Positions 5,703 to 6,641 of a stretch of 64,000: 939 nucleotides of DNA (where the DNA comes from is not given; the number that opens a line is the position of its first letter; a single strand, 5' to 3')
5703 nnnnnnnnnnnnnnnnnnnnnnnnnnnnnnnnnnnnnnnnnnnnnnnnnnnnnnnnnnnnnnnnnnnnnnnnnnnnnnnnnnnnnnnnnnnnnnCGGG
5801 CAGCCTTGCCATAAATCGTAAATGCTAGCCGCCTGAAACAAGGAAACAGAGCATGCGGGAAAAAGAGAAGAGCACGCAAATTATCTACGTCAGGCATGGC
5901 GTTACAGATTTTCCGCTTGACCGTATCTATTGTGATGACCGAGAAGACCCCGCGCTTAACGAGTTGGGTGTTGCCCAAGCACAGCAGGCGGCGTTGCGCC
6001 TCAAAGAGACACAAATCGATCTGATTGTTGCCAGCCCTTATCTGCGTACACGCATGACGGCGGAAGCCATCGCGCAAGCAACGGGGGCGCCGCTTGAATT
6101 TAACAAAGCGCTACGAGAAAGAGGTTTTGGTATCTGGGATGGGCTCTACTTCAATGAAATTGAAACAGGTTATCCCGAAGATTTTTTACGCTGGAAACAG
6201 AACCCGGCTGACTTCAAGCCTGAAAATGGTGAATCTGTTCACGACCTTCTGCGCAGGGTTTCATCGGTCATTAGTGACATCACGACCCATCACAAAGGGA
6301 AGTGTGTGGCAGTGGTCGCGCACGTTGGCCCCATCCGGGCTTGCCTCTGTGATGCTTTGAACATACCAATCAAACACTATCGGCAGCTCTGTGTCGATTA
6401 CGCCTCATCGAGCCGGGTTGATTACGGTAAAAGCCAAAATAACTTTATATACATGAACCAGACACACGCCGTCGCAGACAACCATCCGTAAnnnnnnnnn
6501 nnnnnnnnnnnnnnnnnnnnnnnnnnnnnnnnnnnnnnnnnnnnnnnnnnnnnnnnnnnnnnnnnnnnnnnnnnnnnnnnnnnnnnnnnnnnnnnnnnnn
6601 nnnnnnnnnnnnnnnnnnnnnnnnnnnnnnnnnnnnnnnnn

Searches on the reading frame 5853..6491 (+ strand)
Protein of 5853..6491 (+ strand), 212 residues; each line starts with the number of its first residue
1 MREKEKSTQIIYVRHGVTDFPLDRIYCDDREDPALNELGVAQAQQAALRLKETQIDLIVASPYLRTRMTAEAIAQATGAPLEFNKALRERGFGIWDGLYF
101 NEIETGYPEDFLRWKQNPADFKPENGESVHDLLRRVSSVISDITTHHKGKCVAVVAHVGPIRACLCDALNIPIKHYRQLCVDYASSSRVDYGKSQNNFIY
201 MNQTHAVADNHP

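Call 8: search_protein_families(library=pfam, proteins=[window:5853-6491:+], max_evalue=0.001)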
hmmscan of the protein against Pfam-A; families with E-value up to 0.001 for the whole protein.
window:5853-6491:+ (212 aa): 1 family
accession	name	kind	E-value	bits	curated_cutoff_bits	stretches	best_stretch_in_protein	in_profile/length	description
PF00300.27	His_Phos_1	-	8.7e-55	185.8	21.7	1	10-203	1-193/194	Histidine phosphatase superfamily (branch 1)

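Call 9: search_protein_families(library=ncbifam, proteins=[window:5853-6491:+], max_evalue=10)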
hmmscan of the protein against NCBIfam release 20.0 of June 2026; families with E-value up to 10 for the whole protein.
window:5853-6491:+ (212 aa): 19 families
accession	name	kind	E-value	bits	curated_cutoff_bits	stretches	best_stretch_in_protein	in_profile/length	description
NF005567.0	PRK07238.1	equivalog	8.2e-44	150.4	326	1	3-205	173-375/378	bifunctional RNase H/acid phosphatase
TIGR03162.1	ribazole_cobC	equivalog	1.8e-40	138.2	162.9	1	10-187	1-174/176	alpha-ribazole phosphatase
NF045917.1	PhserinePhPspA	equivalog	5.4e-39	134.1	350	1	9-208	3-201/211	phosphoserine phosphatase PspA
NF011580.0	PRK15004.1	equivalog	4.2e-24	85.7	250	1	10-203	3-195/203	adenosylcobalamin/alpha-ribazole phosphatase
TIGR03848.1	MSMEG_4193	subfamily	1.5e-23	83.3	203.85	1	10-204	2-199/204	MSMEG_4193 family putative phosphomutase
NF038349.1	dPGM_arch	equivalog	2.1e-22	79.9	225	1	10-192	1-172/194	2,3-diphosphoglycerate-dependent phosphoglycerate mutase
NF002901.0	PRK03482.1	equivalog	2.9e-20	72.8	261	1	9-195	3-188/215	2,3-diphosphoglycerate-dependent phosphoglycerate mutase GpmB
NF009994.0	PRK13463.1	equivalog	8.2e-20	71.4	277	1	8-173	3-167/203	phosphoserine phosphatase 1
NF002339.0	PRK01295.1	equivalog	2.5e-14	53.2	316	1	9-165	4-166/206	2,3-bisphosphoglycerate-dependent phosphoglycerate mutase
NF009993.0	PRK13462.1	equivalog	1.7e-11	44.1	226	1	8-187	6-177/203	acid phosphatase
NF002217.0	PRK01112.1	equivalog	2.3e-08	33.7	320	2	8-70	2-63/228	2,3-bisphosphoglycerate-dependent phosphoglycerate mutase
TIGR00249.1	sixA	equivalog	2e-05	24.5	74.5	1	32-79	20-69/154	phosphohistidine phosphatase SixA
NF010717.0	PRK14119.1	equivalog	2.8e-05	23.8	378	1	9-124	3-122/228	2,3-diphosphoglycerate-dependent phosphoglycerate mutase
TIGR01258.1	pgm_1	subfamily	8.4e-05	22.1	81.7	1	9-123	2-120/245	2,3-bisphosphoglycerate-dependent phosphoglycerate mutase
NF010713.0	PRK14115.1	equivalog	0.0014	18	305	1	8-123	2-121/248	2,3-diphosphoglycerate-dependent phosphoglycerate mutase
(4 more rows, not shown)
